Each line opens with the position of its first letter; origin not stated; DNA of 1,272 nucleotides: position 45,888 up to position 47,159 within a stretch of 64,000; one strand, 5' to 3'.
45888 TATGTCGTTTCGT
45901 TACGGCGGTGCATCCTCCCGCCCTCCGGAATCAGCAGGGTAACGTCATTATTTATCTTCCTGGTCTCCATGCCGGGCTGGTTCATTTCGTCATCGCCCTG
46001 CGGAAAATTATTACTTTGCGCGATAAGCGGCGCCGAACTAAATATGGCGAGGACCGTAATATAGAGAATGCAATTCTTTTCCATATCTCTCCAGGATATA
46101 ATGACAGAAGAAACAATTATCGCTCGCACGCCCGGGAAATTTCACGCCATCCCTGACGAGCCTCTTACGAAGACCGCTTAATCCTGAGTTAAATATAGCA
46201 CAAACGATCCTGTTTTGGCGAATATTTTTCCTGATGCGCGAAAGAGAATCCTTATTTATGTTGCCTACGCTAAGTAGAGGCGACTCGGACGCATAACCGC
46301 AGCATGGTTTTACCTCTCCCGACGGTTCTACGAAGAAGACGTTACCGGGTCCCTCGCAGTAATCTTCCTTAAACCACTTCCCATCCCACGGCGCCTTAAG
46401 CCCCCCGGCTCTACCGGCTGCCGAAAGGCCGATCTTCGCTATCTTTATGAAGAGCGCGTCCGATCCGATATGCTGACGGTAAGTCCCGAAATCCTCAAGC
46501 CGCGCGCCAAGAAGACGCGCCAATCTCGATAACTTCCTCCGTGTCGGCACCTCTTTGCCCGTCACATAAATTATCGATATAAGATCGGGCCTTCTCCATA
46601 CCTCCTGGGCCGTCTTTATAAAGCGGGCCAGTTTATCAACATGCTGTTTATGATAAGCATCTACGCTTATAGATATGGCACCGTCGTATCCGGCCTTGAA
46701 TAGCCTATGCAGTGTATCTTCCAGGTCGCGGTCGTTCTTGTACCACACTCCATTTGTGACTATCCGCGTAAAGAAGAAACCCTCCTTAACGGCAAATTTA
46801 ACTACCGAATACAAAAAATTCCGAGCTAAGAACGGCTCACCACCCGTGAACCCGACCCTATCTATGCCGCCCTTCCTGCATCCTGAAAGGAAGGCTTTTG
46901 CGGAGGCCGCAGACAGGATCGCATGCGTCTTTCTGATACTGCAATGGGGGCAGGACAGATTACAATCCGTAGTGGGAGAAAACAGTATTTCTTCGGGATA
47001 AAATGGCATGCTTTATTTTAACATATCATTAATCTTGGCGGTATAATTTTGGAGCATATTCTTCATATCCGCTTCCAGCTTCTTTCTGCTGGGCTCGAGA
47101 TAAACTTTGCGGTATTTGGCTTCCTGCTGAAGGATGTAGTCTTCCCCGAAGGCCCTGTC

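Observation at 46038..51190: Radical SAM/SPASM gene immediately downstream of two tandem secreted beta-helix paralogs: candidate modification system for surface proteins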

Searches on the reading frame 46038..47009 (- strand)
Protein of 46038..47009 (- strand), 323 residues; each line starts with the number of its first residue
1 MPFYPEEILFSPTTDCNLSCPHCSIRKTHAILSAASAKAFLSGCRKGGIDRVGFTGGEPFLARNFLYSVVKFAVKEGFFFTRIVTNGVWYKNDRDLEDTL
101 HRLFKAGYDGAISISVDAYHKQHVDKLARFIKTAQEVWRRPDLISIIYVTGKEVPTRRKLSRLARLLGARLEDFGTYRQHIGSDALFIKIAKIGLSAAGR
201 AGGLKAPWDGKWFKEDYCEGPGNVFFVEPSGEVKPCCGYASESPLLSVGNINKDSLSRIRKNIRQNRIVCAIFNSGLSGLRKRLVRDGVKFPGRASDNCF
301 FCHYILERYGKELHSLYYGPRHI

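Call 3: search_protein_families(library=pfam, proteins=[window:46038-47009:-], max_evalue=0.01)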
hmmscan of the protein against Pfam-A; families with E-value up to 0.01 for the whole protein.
window:46038-47009:- (323 aa): 3 families
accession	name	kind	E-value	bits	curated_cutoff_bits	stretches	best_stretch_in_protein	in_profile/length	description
PF04055.27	Radical_SAM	-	1.4e-12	48.5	29.5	1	11-139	2-131/166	Radical SAM superfamily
PF13186.11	SPASM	-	8.9e-07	29.5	21.5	1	218-262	1-45/67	Iron-sulfur cluster-binding domain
PF13353.11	Fer4_12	-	0.00032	21.4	22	1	14-94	13-98/137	4Fe-4S single cluster domain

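Call 4: search_protein_families(library=ncbifam, proteins=[window:46038-47009:-], max_evalue=0.01)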
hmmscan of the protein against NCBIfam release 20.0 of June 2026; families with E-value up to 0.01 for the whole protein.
window:46038-47009:- (323 aa): 43 families (the best 25 are shown)
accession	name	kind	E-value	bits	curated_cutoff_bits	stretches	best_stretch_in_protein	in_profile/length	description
TIGR04078.1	rSAM_yydG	equivalog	6.4e-16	58.7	300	1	15-303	10-289/309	YydG family radical SAM peptide epimerase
TIGR02109.1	PQQ_syn_pqqE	equivalog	6e-12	45.2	381.35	1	5-130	6-127/358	pyrroloquinoline quinone biosynthesis protein PqqE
TIGR02666.1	moaA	equivalog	2.6e-11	43.1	284.05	1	11-139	15-145/336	GTP 3',8-cyclase MoaA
NF038283.1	viperin_w_prok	equivalog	9.1e-11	41.4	180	1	13-135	9-133/281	viperin family antiviral radical SAM protein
TIGR02668.1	moaA_archaeal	equivalog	2.5e-10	39.9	325.25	1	11-130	15-130/303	GTP 3',8-cyclase MoaA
TIGR04545.1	rSAM_ahbD_hemeb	equivalog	3.3e-09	36.6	500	1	13-127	7-117/339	heme b synthase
TIGR04055.1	rSAM_NirJ2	equivalog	4e-09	36.5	500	1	11-130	5-119/326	putative heme d1 biosynthesis radical SAM protein NirJ2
NF045574.1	sacti_mat_StsB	exception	3.2e-08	32.8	625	1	10-118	100-203/466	StsB family radical SAM/SPASM domain sactipeptide maturase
NF045646.2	rSAM_Se_TrsS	equivalog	1.1e-07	30.8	490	1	10-109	90-189/441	radical SAM (seleno)protein TrsS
TIGR04317.1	W_rSAM_matur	equivalog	1.4e-07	31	380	1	7-126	5-120/349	tungsten cofactor oxidoreductase radical SAM maturase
NF001199.0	PRK00164.2-1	equivalog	1.5e-07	30.9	231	1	11-130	17-132/308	GTP 3',8-cyclase MoaA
TIGR04278.1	viperin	exception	4.5e-07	29.2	450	1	5-99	58-161/347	antiviral radical SAM protein viperin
TIGR03961.1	rSAM_PTO1314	hypoth_equivalog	1.2e-06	28.1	306.05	1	15-105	32-122/332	PTO1314 family radical SAM protein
NF049973.1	radical_Rv1681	equivalog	1.6e-06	27.3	380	1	15-122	81-185/326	Rv1681 family radical SAM protein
TIGR03977.1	rSAM_pair_HxsC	equivalog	2e-06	26.9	267.9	1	13-139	32-161/292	His-Xaa-Ser system radical SAM maturase HxsC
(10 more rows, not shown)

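Call 7: find_homologous_proteins(query=window:46038-47009:-)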
Query window:46038-47009:- (323 aa): 1794 proteins with E <= 0.001 among 3784 candidates; the best 120 are listed.
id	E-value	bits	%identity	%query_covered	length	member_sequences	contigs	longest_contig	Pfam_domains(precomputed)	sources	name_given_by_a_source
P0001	2.6e-222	755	100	100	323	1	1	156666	PF13186.12,PF04055.28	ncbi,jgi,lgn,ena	ncbi:MAG: radical SAM protein [Candidatus Omnitrophota bacterium]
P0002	3.7e-151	521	70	100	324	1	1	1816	PF13186.12,PF04055.28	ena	-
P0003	5.4e-140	485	63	100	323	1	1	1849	PF13186.12,PF04055.28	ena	-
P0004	2.9e-137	476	64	95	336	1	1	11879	PF04055.28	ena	-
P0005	3.1e-136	472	64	98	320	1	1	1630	PF13186.12,PF04055.28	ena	-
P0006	3.9e-136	472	65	97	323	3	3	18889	PF13186.12,PF04055.28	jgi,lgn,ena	jgi:MoaA/NifB/PqqE/SkfB family radical SAM enzyme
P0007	3.8e-135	469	62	97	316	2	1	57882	PF13186.12,PF04055.28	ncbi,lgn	-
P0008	4.1e-135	469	65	97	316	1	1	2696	PF13186.12,PF04055.28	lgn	-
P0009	6.2e-135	468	64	95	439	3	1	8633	PF13186.12,PF04055.28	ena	-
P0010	2.1e-132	460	63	95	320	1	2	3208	PF04055.28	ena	-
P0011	8.7e-130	451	62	97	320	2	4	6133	PF13186.12,PF04055.28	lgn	-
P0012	1.4e-128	447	62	97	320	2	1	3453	PF13186.12,PF04055.28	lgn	-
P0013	1.6e-128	447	62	95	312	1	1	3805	PF13186.12,PF04055.28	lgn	-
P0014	1.4e-127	444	62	95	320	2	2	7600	PF04055.28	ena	-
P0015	1.1e-126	441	61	95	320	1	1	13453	PF04055.28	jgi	jgi:hypothetical protein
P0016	2.7e-125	436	59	100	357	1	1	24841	PF13186.12,PF04055.28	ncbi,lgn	-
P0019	3.5e-122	426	60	95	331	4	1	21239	PF13186.12,PF04055.28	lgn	-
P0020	7.1e-118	412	59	95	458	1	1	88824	PF13186.12,PF04055.28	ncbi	-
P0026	2.7e-114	400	55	95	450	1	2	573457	PF13186.12,PF04055.28,PF13353.12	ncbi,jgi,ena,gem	-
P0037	9.9e-110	385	56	97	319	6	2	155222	PF13186.12,PF04055.28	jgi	jgi:MoaA/NifB/PqqE/SkfB family radical SAM enzyme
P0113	2.3e-100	354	53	95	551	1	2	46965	PF13186.12,PF04055.28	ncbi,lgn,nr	ncbi:MAG: SPASM domain-containing protein [Candidatus Omnitrophica bacterium]|nr:SPASM domain-contai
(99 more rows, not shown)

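Call 8: search_solved_structures(query=window:46038-47009:-, max_evalue=0.01, show_alignments=2)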
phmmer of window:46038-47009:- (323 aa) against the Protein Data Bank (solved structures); distinct sequences matched with E-value up to 0.01: 14.
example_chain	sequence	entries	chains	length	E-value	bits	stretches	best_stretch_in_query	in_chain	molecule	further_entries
8ai6_A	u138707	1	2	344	2.9e-09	40.1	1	8-277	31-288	Putative peptide biosynthesis protein YydG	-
8ai1_A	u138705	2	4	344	6.8e-09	38.8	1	8-277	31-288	Putative peptide biosynthesis protein YydG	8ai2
8ai3_A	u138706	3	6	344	1.1e-07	34.8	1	8-194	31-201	Putative peptide biosynthesis protein YydG | Radical SAM core domain-containing protein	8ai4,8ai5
9dfu_A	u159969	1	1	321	4.1e-06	29.7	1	5-90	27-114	Radical SAM core domain-containing protein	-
9dfn_A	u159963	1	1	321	4.9e-06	29.4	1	6-90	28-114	Radical SAM core domain-containing protein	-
6q2p_A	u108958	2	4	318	6.8e-06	29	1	7-92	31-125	Radical S-adenosyl methionine domain-containing protein 2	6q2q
5vsl_A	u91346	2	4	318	6.9e-06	29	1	7-92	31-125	Radical S-adenosyl methionine domain-containing protein 2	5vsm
7n7h_A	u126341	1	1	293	2.5e-05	27.1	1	6-89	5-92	VIPERIN-LIKE ENZYME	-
6b4c_A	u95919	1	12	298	0.00012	24.9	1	11-91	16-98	Viperin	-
9dgw_A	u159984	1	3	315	0.00012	24.9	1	8-91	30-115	Radical SAM core domain-containing protein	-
9dfw_A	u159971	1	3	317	0.00012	24.9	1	8-91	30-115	Radical SAM core domain-containing protein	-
7n7i_A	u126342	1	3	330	0.00014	24.6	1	11-91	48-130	Viperin-like enzyme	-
7tol_A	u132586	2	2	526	0.0013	21.5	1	12-96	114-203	glycerol dibiphytanyl glycerol tetraether - macrocyclic archaeol synthase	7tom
8wm2_A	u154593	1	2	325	0.0075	19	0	12-89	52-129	Fe-S radical SAM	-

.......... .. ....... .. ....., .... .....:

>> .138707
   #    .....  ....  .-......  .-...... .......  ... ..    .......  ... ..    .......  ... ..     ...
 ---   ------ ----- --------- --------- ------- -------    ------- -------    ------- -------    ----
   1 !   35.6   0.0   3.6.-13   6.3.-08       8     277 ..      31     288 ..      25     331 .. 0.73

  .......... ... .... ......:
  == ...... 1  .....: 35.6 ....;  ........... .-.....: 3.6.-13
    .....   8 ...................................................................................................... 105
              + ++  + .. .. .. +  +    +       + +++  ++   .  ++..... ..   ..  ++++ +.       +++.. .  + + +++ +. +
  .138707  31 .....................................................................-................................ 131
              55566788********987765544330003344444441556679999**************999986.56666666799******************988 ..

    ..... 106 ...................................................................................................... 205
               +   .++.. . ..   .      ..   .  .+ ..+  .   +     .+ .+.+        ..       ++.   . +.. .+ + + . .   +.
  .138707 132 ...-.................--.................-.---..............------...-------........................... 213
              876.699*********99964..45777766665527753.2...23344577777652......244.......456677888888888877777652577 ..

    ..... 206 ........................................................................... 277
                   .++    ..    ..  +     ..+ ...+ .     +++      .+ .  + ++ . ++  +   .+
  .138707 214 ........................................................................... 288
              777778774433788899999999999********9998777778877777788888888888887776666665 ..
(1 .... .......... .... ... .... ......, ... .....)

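Call 9: find_encoding_contigs(protein=P0007, flank=8000, max_places=2)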
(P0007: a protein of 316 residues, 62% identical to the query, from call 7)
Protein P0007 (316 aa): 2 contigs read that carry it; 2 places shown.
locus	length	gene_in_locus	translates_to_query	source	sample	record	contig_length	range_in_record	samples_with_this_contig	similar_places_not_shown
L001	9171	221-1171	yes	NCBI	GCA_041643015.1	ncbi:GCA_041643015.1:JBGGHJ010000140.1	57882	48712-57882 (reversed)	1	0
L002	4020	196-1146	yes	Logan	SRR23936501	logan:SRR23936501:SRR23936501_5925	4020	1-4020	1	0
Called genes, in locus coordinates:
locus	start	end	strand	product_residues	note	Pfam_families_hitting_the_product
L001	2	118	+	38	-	?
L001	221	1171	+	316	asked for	PF04055:Radical_SAM, PF13186:SPASM (weak)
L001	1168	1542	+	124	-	-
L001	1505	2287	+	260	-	-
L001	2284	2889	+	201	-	PF01161:PBP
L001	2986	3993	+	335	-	PF01210:NAD_Gly3P_dh_N, PF03807:F420_oxidored (faint), PF07479:NAD_Gly3P_dh_C, PF20618:GPD_NAD_C_bact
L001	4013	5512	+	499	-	PF03447:NAD_binding_3, PF00742:Homoserine_dh, PF01842:ACT, PF22629:ACT_AHAS_ss (weak)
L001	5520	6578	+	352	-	PF00291:PALP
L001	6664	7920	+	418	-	PF01676:Metalloenzyme, PF10143:PhosphMutase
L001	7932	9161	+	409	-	PF00696:AA_kinase, PF01842:ACT, PF22468:ACT_9, PF01842:ACT (weak), PF13840:ACT_7, PF22468:ACT_9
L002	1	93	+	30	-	?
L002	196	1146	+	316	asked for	PF04055:Radical_SAM, PF13186:SPASM (weak)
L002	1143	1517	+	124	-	-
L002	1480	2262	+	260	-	-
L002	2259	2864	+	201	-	PF01161:PBP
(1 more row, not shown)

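Call 10: find_encoding_contigs(protein=P0037, flank=8000, max_places=2)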
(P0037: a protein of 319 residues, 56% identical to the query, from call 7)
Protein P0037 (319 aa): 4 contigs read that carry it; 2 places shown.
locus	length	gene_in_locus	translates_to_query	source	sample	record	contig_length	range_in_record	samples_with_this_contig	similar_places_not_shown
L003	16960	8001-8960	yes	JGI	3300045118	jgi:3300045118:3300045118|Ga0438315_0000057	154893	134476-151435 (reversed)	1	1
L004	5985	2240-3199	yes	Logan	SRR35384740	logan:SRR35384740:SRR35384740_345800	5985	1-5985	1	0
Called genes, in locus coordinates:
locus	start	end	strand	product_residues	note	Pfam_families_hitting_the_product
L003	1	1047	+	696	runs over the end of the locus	PF17191:RecG_wedge, PF01336:tRNA_anti-codon (weak), PF00270:DEAD, PF04851:ResIII (weak), PF00271:Helicase_C, PF19833:RecG_dom3_C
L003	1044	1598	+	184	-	PF03602:Cons_hypoth95, PF05175:MTS (weak)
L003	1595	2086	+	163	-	PF01467:CTP_transf_like, PF08218:Citrate_ly_lig (faint)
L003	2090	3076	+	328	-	PF01515:PTA_PTB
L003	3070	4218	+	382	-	PF00871:Acetate_kinase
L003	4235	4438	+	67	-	PF01783:Ribosomal_L32p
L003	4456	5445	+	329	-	PF02504:FA_synthesis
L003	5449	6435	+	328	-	PF00108:Thiolase_N (weak), PF08545:ACP_syn_III, PF08541:ACP_syn_III_C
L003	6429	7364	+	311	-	PF00698:Acyl_transf_1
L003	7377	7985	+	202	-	PF00210:Ferritin, PF02915:Rubrerythrin, PF21349:RUBY_RBDX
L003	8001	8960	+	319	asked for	PF04055:Radical_SAM, PF13186:SPASM (weak)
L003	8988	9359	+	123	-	-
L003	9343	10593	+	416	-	PF05096:Glu_cyclase_2 (faint), PF01161:PBP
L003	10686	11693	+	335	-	PF01210:NAD_Gly3P_dh_N, PF03807:F420_oxidored (weak), PF07479:NAD_Gly3P_dh_C, PF20618:GPD_NAD_C_bact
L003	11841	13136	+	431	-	PF03447:NAD_binding_3, PF00742:Homoserine_dh, PF01842:ACT, PF22629:ACT_AHAS_ss (faint)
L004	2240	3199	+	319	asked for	PF04055:Radical_SAM, PF13186:SPASM (weak)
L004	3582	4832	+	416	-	PF05096:Glu_cyclase_2 (faint), PF01161:PBP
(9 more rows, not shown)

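Call 11: find_encoding_contigs(protein=P0026, flank=8000, max_places=2)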
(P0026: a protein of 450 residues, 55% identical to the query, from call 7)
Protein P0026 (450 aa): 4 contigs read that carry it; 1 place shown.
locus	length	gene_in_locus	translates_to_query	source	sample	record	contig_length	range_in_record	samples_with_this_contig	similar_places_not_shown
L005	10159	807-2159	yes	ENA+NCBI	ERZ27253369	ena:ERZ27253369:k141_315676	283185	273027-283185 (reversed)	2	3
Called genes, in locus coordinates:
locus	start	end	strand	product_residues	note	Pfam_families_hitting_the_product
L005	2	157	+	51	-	?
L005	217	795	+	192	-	PF00210:Ferritin (weak), PF02915:Rubrerythrin, PF21349:RUBY_RBDX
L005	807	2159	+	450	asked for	PF04055:Radical_SAM, PF13353:Fer4_12 (faint), PF13186:SPASM (faint)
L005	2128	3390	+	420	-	PF01161:PBP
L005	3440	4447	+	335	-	PF01210:NAD_Gly3P_dh_N, PF07479:NAD_Gly3P_dh_C, PF20618:GPD_NAD_C_bact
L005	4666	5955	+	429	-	PF03447:NAD_binding_3, PF00742:Homoserine_dh, PF01842:ACT, PF22629:ACT_AHAS_ss (weak)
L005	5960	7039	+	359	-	PF00291:PALP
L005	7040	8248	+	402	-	PF01676:Metalloenzyme, PF10143:PhosphMutase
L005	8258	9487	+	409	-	PF00696:AA_kinase, PF01842:ACT, PF22468:ACT_9, PF01842:ACT (weak), PF13840:ACT_7, PF22468:ACT_9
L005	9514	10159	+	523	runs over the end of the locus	PF00682:HMGL-like, PF22617:HCS_D2, PF08502:LeuA_dimer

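Call 13: find_encoding_contigs(protein=P0006, flank=8000, max_places=2)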
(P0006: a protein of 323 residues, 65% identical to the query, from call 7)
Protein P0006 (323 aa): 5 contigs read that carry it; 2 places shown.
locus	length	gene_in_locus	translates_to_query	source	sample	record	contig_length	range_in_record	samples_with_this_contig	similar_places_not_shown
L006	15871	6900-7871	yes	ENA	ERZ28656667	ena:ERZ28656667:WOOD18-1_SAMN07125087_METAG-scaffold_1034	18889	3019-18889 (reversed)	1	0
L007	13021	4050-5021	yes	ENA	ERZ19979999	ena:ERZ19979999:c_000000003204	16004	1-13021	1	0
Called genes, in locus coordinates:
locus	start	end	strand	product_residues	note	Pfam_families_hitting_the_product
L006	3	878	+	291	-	?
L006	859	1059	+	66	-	PF01783:Ribosomal_L32p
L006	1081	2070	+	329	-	PF02504:FA_synthesis, PF01515:PTA_PTB (faint)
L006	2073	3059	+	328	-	PF00108:Thiolase_N (weak), PF08545:ACP_syn_III, PF08541:ACP_syn_III_C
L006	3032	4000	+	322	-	PF00698:Acyl_transf_1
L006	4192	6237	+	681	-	-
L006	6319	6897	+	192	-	PF00210:Ferritin (weak), PF02915:Rubrerythrin, PF23458:DUF7130 (faint), PF21349:RUBY_RBDX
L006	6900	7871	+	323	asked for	PF04055:Radical_SAM, PF13186:SPASM (weak)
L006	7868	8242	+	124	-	-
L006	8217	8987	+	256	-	-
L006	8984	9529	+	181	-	PF01161:PBP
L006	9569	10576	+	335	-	PF01210:NAD_Gly3P_dh_N, PF03807:F420_oxidored (weak), PF07479:NAD_Gly3P_dh_C, PF20618:GPD_NAD_C_bact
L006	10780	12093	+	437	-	PF01408:GFO_IDH_MocA (weak), PF03447:NAD_binding_3, PF00742:Homoserine_dh, PF01842:ACT, PF22629:ACT_AHAS_ss (weak)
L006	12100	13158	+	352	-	PF00291:PALP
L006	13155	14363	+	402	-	PF01676:Metalloenzyme, PF10143:PhosphMutase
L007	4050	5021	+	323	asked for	PF04055:Radical_SAM, PF13186:SPASM (weak)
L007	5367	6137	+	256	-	PF05096:Glu_cyclase_2 (faint)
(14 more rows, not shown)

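Call 14: find_encoding_contigs(protein=P0016, flank=8000, max_places=2)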
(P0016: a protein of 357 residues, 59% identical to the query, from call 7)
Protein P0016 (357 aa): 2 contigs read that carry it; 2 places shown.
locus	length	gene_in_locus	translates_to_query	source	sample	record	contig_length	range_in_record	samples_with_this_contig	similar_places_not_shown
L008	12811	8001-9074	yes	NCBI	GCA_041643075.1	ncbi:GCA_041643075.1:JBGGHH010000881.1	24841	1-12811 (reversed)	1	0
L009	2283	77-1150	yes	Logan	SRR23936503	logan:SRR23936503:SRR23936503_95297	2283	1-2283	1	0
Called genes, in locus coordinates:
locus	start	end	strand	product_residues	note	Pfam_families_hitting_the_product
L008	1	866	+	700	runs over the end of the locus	PF17191:RecG_wedge, PF01336:tRNA_anti-codon, PF04851:ResIII (weak), PF00270:DEAD, PF00271:Helicase_C, PF22590:Cas3-like_C_2 (weak), PF19833:RecG_dom3_C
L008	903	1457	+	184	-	PF03602:Cons_hypoth95, PF05175:MTS (weak)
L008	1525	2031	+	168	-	PF01467:CTP_transf_like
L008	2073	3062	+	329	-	PF01515:PTA_PTB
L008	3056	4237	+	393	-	PF00871:Acetate_kinase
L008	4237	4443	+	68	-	PF01783:Ribosomal_L32p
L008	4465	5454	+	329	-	PF02504:FA_synthesis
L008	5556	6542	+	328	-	PF00108:Thiolase_N (weak), PF08545:ACP_syn_III, PF08541:ACP_syn_III_C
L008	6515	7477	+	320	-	PF00698:Acyl_transf_1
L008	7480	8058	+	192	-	PF00210:Ferritin (weak), PF02915:Rubrerythrin, PF21349:RUBY_RBDX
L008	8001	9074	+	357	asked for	PF04055:Radical_SAM, PF13186:SPASM (weak)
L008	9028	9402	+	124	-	-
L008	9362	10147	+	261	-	-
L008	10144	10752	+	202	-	PF01161:PBP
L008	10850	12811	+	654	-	?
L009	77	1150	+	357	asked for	PF04055:Radical_SAM, PF13186:SPASM (weak)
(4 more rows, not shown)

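Call 15: find_encoding_contigs(protein=P0113, flank=8000, max_places=2)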
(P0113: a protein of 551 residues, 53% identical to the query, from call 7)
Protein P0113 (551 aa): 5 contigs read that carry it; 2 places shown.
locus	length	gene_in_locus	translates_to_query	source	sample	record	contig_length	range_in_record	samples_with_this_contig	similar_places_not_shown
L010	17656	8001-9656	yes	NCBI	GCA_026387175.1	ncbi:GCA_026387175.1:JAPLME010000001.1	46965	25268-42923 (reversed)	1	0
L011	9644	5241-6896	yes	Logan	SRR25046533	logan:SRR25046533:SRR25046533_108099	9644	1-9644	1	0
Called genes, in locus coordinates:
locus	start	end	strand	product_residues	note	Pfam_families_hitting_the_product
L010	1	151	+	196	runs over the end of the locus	PF03602:Cons_hypoth95, PF05175:MTS (weak), PF13847:Methyltransf_31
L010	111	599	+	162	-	PF01467:CTP_transf_like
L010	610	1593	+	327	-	PF01515:PTA_PTB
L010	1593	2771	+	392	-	PF00871:Acetate_kinase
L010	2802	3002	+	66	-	PF01783:Ribosomal_L32p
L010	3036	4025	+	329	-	PF02504:FA_synthesis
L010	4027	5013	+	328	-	PF00108:Thiolase_N (weak), PF08545:ACP_syn_III, PF08541:ACP_syn_III_C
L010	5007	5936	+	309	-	PF00698:Acyl_transf_1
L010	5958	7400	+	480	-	PF00515:TPR_1 (faint), PF07719:TPR_2 (weak), PF13176:TPR_7 (faint), PF13424:TPR_12 (faint), PF13428:TPR_14 (faint), PF07719:TPR_2 (weak), PF13181:TPR_8 (weak), PF13485:Peptidase_MA_2, +3 more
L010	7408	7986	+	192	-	PF00210:Ferritin, PF02915:Rubrerythrin, PF21349:RUBY_RBDX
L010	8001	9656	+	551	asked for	PF04055:Radical_SAM (faint), PF13186:SPASM (weak)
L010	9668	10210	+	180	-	PF01161:PBP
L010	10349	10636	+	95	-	PF00166:Cpn10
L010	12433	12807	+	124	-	PF00072:Response_reg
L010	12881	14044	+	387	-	PF01070:FMN_dh, PF00478:IMPDH, PF05690:ThiG (faint), PF01180:DHO_dh (faint), PF03060:NMO (weak)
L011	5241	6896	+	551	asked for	PF04055:Radical_SAM (faint), PF13186:SPASM (weak)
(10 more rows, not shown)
